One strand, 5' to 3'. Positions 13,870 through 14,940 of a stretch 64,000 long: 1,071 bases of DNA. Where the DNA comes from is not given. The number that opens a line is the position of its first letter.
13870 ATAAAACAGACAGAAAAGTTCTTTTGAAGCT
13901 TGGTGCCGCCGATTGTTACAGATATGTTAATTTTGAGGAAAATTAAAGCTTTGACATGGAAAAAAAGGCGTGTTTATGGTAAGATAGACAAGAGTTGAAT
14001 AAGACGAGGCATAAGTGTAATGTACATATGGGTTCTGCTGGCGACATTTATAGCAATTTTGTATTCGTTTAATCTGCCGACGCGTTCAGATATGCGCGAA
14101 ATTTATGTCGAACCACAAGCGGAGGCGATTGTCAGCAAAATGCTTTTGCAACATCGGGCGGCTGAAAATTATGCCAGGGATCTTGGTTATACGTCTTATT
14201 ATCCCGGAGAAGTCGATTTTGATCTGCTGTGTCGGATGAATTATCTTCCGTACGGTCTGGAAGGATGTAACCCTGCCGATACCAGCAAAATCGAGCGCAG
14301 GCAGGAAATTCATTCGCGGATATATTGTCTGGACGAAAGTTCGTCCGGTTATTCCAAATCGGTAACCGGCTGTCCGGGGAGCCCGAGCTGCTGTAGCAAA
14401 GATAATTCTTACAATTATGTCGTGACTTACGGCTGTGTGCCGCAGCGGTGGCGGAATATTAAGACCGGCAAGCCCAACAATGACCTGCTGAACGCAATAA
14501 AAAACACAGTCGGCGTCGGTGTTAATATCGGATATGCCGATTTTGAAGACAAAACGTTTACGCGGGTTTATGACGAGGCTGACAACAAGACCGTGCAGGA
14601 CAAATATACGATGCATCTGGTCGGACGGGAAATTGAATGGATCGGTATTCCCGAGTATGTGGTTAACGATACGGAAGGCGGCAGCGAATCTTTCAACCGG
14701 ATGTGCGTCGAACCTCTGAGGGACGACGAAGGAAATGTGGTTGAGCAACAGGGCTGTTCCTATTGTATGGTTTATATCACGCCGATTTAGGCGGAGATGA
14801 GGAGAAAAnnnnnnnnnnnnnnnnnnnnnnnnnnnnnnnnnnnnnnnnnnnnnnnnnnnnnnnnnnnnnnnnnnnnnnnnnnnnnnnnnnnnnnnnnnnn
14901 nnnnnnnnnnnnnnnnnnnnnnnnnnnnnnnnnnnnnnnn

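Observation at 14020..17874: Two-gene module beside fliL/fliM encoding a 1025-aa low-complexity protein with a TadE/pseudopilin-type N-terminus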

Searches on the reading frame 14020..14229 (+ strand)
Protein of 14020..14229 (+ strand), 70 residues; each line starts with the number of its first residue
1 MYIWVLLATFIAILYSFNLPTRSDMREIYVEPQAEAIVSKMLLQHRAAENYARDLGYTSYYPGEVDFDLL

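Call 85: search_protein_families(library=pfam, proteins=[window:14020-14229:+], max_evalue=10)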
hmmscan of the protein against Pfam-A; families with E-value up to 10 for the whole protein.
window:14020-14229:+ (70 aa): 0 families

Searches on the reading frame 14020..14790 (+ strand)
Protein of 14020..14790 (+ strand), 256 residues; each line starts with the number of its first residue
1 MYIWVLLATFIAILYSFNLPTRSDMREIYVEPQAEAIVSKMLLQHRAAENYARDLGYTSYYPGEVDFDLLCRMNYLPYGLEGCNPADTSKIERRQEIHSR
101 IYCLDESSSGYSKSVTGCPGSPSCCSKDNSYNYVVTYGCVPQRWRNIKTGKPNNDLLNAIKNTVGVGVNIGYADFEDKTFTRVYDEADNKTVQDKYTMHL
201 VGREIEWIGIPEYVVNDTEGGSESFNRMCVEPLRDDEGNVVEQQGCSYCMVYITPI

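Call 3: search_protein_families(library=pfam, proteins=[window:14020-14790:+], max_evalue=1)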
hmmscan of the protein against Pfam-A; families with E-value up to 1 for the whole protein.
window:14020-14790:+ (256 aa): 0 families

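Call 4: search_protein_families(library=ncbifam, proteins=[window:14020-14790:+], max_evalue=1)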
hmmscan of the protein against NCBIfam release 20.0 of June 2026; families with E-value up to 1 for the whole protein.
window:14020-14790:+ (256 aa): 0 families

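Call 18: find_homologous_proteins(query=window:14020-14790:+, max_evalue=0.001)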
Query window:14020-14790:+ (256 aa): 39 proteins with E <= 0.001 among 170 candidates.
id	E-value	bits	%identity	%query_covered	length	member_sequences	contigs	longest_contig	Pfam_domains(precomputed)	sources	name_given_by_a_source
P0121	4.5e-159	546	91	100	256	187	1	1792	-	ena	-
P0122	7.3e-149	512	84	100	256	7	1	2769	-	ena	-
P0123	1.3e-146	505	83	100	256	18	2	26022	-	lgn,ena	-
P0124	1.5e-141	488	80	100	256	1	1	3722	-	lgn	-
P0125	6.7e-74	267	49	100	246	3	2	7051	-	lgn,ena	-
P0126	4.7e-73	264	52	100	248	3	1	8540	-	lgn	-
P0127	1.8e-71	259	50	100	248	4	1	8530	-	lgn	-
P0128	1.6e-70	255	49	100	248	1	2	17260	-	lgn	-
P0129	2.3e-67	245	47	100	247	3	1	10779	-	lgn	-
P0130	1.3e-61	226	44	100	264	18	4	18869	-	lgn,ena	-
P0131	3.2e-58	215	42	100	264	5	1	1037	-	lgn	-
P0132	1.7e-57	213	42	100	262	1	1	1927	-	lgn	-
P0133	6.9e-54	201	45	100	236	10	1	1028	-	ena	-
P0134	1.6e-53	200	45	100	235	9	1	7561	-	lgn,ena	-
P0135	3.5e-52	195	42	99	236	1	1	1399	-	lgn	-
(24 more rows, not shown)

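Call 63: predict_structure(alignment_id=A5)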
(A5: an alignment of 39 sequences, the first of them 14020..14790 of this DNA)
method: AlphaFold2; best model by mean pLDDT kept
length: 256 residues; sequences in the alignment: 39
mean_pLDDT: 78.5   pTM: 0.75
mean pLDDT of the five models: 78.5, 75.2, 73.6, 72.3, 71.7
residues with pLDDT >= 90: 29; 70-90: 167; 50-70: 60; < 50: 0
segments of 3 or more residues with pLDDT < 50: none
pLDDT, mean of each block of 10 residues (from residue 1): 89 70 66 86 91 71 84 82 67 71 85 72 72 90 83 86 81 78 67 75 74 83 82 71 78 90
secondary structure, 60 per line:
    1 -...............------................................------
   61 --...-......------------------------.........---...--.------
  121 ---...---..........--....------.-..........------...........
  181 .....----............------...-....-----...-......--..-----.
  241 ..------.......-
elements in order: H2-16 H23-54 E63-65 H67-72 E97-105 E130-139 H154-163 E170-185 E190-201 E208-210 H212-215 H225-230 E240-242 E249-255

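Call 70: search_solved_structures(query=A5, max_evalue=10)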
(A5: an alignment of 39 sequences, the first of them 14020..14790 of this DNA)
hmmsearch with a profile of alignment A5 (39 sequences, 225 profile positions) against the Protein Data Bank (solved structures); distinct sequences matched with E-value up to 10: 2.
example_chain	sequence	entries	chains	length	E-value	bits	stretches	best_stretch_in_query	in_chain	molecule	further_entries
3jvi_A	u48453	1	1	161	0.18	14.6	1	28-117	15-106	Protein tyrosine phosphatase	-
3ido_A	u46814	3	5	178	0.24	14.2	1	28-117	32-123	Protein tyrosine phosphatase | Protein tyrosine phosphatase, putative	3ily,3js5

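Call 71: search_protein_families(library=pfam, alignment_id=A5, max_evalue=1)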
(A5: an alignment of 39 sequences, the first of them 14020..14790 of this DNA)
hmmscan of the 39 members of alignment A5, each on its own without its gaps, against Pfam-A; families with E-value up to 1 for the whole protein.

A. member 1, window:14020-14790:+ (256 aa): 0 families

B. families by the number of members that match (of 39 scanned): 13 families
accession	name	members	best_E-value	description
PF01185.23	Hydrophobin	4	0.0015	Fungal hydrophobin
PF13317.11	DUF4088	1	0.02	Protein of unknown function (DUF4088)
PF20105.4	DUF6495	1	0.066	Family of unknown function (DUF6495)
PF21015.2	Ybfg_C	1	0.078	Ybfg C-terminal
PF22364.1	VID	1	0.08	VirG insertion domain (VID)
PF21957.2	Zn_ribbon_16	1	0.086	Zinc beta-ribbon finger, putative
PF03973.19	Triabin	1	0.094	Triabin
PF15845.10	NICE-1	1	0.1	Cysteine-rich C-terminal 1 family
PF08756.15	YfkB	1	0.1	YfkB-like domain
PF05736.17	OprF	1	0.12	OprF membrane domain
PF19698.5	DUF6197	1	0.12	Family of unknown function (DUF6197)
PF08038.17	Tom7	1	0.28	TOM7 family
PF12733.13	Cadherin-like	1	0.32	Cadherin-like beta sandwich domain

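Call 106: search_protein_families(library=phrogs, proteins=[window:14020-14790:+], max_evalue=0.01)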
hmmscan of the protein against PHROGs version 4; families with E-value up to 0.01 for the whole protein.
window:14020-14790:+ (256 aa): 0 families
